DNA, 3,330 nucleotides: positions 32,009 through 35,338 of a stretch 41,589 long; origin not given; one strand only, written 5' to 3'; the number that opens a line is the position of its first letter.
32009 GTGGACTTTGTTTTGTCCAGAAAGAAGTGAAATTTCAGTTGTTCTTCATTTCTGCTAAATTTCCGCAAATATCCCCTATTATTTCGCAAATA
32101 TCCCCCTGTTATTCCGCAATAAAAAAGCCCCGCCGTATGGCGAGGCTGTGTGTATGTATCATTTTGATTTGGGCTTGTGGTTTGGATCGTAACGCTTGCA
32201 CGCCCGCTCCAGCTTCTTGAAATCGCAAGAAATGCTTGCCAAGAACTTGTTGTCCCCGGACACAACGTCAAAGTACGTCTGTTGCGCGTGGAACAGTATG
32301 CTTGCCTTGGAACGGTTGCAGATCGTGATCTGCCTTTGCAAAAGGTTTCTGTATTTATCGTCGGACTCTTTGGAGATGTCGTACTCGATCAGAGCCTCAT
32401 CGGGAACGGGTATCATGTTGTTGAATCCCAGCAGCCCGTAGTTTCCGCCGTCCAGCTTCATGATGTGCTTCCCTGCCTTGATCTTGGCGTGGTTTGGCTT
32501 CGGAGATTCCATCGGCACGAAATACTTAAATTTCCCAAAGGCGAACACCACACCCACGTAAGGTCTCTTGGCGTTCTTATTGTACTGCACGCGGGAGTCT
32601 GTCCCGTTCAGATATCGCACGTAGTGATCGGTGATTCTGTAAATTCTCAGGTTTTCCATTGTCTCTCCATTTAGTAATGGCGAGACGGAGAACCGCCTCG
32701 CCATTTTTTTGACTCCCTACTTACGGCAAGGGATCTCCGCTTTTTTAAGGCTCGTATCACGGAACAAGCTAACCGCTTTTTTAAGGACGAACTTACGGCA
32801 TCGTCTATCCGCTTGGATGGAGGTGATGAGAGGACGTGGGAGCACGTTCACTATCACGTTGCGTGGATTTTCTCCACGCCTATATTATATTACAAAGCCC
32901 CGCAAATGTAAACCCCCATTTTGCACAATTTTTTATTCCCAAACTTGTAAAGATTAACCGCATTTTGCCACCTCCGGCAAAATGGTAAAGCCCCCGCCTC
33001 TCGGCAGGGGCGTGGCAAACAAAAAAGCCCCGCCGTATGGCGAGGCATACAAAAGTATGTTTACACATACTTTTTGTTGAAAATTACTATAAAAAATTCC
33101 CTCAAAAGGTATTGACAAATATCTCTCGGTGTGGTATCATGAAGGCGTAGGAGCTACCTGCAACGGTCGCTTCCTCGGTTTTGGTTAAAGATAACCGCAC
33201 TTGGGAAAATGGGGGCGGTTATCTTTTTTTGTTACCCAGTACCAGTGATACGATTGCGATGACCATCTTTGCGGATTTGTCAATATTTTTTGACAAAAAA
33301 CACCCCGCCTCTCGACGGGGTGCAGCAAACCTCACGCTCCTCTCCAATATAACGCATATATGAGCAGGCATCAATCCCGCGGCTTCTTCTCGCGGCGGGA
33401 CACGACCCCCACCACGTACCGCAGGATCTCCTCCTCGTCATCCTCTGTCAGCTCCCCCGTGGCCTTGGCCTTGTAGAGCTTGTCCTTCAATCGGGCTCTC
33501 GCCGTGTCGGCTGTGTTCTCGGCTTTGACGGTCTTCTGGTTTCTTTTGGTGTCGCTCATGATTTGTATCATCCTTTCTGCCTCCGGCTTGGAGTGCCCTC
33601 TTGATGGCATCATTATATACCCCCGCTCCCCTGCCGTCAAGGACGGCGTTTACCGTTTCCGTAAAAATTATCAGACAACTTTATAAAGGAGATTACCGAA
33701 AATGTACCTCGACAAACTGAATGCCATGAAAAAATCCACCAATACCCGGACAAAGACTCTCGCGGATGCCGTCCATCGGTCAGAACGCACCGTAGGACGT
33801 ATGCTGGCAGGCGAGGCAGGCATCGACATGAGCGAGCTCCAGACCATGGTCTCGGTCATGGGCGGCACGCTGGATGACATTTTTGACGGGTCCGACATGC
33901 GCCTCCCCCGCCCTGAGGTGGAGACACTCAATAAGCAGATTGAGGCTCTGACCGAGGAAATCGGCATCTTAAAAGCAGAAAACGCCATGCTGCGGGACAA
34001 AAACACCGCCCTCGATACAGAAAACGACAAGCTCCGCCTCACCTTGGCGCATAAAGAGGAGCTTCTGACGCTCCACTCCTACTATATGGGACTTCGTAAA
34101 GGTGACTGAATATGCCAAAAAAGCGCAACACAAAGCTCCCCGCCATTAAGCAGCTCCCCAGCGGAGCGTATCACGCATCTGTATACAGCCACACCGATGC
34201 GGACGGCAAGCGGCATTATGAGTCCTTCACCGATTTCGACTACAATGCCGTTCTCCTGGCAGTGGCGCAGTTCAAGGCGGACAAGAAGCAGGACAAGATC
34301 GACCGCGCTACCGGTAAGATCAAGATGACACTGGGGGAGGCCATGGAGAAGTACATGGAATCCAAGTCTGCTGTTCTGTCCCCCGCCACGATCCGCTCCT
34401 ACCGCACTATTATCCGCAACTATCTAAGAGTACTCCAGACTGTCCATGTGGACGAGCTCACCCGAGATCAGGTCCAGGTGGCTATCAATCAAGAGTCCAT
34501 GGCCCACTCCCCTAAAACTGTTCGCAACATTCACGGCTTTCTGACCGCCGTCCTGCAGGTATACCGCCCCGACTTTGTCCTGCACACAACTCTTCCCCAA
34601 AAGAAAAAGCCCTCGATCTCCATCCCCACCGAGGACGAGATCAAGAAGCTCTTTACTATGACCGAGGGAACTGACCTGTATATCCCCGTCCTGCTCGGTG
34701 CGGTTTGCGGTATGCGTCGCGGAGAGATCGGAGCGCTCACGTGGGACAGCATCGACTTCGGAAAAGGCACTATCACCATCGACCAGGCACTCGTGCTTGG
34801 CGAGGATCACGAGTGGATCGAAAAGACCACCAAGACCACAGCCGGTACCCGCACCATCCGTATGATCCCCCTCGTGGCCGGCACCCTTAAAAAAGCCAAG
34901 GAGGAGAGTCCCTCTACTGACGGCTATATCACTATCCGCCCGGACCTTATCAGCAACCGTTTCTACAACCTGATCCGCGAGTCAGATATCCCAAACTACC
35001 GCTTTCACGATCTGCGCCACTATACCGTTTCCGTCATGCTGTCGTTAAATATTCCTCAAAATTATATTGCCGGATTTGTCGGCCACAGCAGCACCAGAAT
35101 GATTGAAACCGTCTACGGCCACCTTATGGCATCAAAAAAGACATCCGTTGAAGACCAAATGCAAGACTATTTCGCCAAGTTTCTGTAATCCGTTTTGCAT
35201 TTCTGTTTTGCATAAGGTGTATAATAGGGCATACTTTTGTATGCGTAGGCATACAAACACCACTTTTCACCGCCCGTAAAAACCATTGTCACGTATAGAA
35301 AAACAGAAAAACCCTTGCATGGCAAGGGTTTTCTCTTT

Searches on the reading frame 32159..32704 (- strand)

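Call 75: search_protein_families(library=phrogs, proteins=[window:32159-32704:-], max_evalue=0.00001)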
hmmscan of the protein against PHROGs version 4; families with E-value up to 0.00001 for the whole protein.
window:32159-32704:- (181 aa): 2 families
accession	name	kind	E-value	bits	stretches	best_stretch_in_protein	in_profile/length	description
phrog_9764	-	unknown function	2.5e-37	129.5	1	16-173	1-164/170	-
phrog_24974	-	unknown function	3.6e-06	28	1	16-69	1-60/76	-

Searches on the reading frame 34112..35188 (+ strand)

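Call 60: search_protein_families(library=pfam, proteins=[window:34112-35188:+], max_evalue=0.001)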
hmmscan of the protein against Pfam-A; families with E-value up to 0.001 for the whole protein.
window:34112-35188:+ (358 aa): 3 families
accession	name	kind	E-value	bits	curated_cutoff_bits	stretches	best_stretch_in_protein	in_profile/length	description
PF00589.27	Phage_integrase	-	1.5e-12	48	27.1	1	173-339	4-169/172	Phage integrase family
PF14659.12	Phage_int_SAM_3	-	0.00018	22.1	22.6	1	73-126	1-55/58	Phage integrase, N-terminal SAM-like domain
PF13495.12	Phage_int_SAM_4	-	0.00022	22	27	1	76-141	3-68/85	Phage integrase, N-terminal SAM-like domain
